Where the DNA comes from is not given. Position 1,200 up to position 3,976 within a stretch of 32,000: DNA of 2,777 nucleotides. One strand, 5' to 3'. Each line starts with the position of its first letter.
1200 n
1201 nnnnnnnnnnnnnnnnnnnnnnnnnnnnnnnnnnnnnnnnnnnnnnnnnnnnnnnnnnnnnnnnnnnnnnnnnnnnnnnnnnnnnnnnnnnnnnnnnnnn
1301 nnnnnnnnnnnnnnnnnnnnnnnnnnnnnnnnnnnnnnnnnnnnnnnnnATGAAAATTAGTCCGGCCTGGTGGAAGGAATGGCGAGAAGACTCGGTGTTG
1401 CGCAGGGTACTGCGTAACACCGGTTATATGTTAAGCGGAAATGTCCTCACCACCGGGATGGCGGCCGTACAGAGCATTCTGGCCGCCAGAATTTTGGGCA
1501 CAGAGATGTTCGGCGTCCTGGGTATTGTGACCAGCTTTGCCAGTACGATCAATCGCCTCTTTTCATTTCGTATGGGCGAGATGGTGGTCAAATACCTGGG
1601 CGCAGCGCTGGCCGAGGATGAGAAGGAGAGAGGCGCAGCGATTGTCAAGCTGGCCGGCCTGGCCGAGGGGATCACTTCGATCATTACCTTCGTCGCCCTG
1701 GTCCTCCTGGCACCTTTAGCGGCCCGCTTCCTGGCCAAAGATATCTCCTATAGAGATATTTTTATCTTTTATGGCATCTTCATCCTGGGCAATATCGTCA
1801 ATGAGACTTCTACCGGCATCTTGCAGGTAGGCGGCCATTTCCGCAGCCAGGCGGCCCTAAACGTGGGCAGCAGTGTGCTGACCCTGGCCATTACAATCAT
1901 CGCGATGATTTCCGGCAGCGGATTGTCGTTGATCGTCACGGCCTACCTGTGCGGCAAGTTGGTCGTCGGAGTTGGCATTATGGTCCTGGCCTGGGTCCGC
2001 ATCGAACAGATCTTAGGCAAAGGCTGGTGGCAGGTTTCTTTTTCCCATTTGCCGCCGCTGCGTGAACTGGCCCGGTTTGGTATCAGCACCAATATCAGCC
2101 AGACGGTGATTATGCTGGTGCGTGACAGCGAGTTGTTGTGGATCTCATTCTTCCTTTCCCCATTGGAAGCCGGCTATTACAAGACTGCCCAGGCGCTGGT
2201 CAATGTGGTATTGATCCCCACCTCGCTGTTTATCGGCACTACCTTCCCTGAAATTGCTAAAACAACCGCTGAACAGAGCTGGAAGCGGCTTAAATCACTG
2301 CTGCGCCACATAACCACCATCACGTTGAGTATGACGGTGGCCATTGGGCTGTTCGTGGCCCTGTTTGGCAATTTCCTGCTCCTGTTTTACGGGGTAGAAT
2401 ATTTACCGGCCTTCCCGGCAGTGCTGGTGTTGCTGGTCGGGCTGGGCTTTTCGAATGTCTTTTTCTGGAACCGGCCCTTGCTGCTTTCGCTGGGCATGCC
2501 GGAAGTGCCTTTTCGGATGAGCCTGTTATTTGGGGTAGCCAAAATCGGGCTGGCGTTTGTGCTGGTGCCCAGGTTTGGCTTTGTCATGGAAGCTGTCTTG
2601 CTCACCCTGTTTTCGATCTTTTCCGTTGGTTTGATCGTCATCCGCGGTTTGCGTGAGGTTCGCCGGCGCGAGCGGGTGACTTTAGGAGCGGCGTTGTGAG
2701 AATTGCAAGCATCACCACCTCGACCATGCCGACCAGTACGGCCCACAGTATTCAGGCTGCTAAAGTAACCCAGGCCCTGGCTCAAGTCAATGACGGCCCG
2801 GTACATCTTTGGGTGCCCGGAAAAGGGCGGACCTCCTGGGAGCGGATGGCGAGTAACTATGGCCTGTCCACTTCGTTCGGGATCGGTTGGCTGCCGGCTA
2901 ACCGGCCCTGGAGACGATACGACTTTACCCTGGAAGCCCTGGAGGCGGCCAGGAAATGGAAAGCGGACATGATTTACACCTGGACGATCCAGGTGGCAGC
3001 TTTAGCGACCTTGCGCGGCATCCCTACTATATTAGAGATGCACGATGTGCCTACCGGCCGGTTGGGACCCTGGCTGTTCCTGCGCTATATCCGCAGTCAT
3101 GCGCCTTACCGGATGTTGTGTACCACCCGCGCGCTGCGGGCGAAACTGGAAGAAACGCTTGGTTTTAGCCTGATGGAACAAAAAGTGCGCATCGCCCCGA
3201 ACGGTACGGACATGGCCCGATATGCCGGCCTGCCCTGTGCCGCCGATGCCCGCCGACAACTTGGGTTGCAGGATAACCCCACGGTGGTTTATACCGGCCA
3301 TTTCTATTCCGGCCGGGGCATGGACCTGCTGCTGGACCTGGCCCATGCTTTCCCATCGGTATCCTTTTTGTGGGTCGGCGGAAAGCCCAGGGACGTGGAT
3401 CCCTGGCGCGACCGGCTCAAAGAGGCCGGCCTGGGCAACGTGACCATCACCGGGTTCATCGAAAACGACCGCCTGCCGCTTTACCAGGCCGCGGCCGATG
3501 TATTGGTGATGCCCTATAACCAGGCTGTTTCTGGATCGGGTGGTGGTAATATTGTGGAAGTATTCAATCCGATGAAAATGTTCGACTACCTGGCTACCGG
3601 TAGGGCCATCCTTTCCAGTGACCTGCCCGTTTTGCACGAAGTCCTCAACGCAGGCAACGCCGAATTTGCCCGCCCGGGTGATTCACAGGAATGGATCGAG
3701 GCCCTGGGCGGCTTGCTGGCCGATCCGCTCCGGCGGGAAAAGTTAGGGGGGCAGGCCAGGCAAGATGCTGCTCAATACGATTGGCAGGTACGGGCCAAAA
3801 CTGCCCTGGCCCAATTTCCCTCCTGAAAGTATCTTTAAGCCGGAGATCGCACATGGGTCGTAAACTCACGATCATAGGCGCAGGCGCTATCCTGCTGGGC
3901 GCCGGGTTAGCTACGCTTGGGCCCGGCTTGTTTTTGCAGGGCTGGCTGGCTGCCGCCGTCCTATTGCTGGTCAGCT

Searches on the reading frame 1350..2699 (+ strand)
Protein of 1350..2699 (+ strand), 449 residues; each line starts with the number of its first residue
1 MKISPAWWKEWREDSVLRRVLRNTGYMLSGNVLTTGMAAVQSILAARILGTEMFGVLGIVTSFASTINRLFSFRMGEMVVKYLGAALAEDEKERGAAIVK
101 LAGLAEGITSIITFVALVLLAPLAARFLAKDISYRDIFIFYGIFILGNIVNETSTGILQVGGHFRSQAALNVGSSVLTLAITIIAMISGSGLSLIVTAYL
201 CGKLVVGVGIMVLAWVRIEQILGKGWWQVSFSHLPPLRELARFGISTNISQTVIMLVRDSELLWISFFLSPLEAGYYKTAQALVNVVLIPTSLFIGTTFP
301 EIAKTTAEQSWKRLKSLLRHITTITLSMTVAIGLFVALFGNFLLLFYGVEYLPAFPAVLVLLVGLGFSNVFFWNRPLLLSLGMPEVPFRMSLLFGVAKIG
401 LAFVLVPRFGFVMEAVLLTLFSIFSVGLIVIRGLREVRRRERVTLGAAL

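Call 26: search_protein_families(library=pfam, proteins=[window:1350-2699:+], max_evalue=0.001)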
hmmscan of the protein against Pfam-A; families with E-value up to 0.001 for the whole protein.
window:1350-2699:+ (449 aa): 2 families
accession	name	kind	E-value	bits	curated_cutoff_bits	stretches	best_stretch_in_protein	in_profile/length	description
PF01943.22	Polysacc_synt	-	2.1e-18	67.2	28.2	1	20-305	1-273/274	Polysaccharide biosynthesis protein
PF13440.11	Polysacc_synt_3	-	1.8e-12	47.6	23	1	46-354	3-291/293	Polysaccharide biosynthesis protein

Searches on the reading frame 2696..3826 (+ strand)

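Call 26: search_protein_families(library=pfam, proteins=[window:2696-3826:+], max_evalue=0.001)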
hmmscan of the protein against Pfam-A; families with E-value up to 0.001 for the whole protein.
window:2696-3826:+ (376 aa): 5 families
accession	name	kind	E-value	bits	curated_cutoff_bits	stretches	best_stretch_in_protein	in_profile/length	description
PF13692.12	Glyco_trans_1_4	-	7e-15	56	27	1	195-343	2-142/142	Glycosyl transferases group 1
PF00534.26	Glycos_transf_1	-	9e-11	42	26.4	1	185-356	5-171/172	Glycosyl transferases group 1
PF13439.12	Glyco_transf_4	-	2.6e-09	37.8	28.5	1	27-175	14-170/170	Glycosyltransferase Family 4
PF13524.12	Glyco_trans_1_2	-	1.6e-07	31.8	25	1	220-371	13-143/144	Glycosyl transferase-like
PF13579.12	Glyco_trans_4_4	-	8e-07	30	29.7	1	36-170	21-158/158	Glycosyl transferase 4-like domain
